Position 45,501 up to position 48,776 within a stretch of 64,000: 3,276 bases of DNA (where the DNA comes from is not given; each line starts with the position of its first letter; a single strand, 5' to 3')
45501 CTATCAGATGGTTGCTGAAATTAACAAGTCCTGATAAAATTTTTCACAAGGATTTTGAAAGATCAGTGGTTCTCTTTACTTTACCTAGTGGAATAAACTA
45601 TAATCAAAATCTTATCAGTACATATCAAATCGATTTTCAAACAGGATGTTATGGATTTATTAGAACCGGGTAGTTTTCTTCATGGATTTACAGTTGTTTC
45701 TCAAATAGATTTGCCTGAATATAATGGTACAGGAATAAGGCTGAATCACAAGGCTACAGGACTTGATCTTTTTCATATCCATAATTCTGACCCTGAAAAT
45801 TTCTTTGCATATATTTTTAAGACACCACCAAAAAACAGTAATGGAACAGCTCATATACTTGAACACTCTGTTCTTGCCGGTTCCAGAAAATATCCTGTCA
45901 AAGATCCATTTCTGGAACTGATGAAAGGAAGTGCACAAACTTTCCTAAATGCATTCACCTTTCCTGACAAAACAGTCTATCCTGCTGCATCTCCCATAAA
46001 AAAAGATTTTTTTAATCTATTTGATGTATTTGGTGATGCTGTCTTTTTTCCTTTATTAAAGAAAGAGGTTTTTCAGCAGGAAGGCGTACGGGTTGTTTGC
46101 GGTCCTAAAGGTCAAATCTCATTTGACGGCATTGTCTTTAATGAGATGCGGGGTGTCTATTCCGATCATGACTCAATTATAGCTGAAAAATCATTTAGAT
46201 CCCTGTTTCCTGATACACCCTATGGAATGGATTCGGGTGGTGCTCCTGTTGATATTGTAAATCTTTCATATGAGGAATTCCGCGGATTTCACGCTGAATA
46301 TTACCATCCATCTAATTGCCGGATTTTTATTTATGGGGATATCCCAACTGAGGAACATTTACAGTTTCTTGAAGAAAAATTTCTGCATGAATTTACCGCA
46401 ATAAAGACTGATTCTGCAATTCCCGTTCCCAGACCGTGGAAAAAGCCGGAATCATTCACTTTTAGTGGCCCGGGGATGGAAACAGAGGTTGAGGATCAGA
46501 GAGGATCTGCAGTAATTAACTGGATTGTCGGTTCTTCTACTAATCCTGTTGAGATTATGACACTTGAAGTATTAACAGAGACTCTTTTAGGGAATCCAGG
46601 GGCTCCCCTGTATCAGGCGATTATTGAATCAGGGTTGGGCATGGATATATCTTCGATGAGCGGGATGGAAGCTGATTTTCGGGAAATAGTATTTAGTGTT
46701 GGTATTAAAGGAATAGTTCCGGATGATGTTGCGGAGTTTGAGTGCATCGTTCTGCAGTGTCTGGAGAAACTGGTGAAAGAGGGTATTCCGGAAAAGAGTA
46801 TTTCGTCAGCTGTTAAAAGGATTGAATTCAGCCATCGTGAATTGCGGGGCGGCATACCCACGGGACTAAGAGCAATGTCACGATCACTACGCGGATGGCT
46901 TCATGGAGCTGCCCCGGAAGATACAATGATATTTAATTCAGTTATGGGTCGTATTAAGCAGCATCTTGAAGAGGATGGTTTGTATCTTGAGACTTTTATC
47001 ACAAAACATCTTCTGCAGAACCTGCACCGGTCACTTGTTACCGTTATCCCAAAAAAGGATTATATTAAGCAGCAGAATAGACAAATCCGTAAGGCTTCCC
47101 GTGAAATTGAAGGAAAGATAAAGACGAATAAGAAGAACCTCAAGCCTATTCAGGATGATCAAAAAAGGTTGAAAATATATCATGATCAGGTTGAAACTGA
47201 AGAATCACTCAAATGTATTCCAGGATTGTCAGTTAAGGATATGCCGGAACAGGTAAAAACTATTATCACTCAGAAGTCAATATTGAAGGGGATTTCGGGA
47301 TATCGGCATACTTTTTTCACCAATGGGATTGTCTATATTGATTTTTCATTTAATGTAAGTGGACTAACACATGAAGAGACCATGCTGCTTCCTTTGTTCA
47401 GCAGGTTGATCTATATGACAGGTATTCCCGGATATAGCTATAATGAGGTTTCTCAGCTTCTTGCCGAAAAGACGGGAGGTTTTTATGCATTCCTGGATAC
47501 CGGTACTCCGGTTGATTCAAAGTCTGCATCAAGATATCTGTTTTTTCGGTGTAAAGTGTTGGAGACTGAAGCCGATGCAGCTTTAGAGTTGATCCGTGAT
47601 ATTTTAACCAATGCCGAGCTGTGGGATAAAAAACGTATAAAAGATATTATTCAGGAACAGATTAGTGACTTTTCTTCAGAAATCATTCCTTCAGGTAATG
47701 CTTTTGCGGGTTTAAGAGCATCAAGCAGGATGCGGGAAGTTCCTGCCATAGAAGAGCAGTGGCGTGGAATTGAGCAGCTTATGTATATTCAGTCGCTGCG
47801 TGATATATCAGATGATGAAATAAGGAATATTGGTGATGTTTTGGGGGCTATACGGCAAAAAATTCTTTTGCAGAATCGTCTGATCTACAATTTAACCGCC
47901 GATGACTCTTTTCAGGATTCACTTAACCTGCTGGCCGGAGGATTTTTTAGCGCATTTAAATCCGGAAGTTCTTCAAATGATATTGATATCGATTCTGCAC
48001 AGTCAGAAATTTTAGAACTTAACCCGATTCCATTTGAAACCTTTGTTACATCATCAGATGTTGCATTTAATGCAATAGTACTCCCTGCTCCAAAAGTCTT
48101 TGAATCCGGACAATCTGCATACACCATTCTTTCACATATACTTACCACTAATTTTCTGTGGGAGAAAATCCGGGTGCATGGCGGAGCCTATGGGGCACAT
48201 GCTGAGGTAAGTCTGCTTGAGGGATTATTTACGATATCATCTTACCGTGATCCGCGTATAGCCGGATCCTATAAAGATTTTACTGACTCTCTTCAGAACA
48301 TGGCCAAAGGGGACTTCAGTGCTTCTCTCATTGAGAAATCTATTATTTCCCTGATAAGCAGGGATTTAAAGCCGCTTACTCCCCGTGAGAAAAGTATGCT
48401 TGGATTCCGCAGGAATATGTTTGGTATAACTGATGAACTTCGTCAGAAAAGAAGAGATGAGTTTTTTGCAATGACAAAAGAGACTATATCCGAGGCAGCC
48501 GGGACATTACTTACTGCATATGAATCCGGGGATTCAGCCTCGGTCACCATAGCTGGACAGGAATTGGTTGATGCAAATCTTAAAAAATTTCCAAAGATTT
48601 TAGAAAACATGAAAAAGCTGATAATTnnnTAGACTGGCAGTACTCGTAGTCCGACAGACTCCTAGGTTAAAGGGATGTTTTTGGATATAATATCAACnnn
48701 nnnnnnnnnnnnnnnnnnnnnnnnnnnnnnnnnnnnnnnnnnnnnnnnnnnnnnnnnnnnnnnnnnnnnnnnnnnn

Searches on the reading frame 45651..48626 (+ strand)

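Call 28: search_protein_families(library=pfam, proteins=[window:45651-48626:+], max_evalue=0.0001)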
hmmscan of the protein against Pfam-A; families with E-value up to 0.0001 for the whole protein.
window:45651-48626:+ (992 aa): 4 families
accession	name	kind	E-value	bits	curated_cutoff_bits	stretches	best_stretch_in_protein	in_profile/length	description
PF08367.16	M16C_assoc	-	2e-49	168.5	25.3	1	467-716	3-252/252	Peptidase M16C associated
PF05193.26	Peptidase_M16_C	-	3.4e-30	105.7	23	1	204-389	1-179/181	Peptidase M16 inactive domain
PF22516.1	PreP_C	-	7e-22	78.3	27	1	815-953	18-158/173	PreP C-terminal domain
PF00675.25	Peptidase_M16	-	1.8e-12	47.8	22.3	1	60-144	27-108/149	Insulinase (Peptidase family M16)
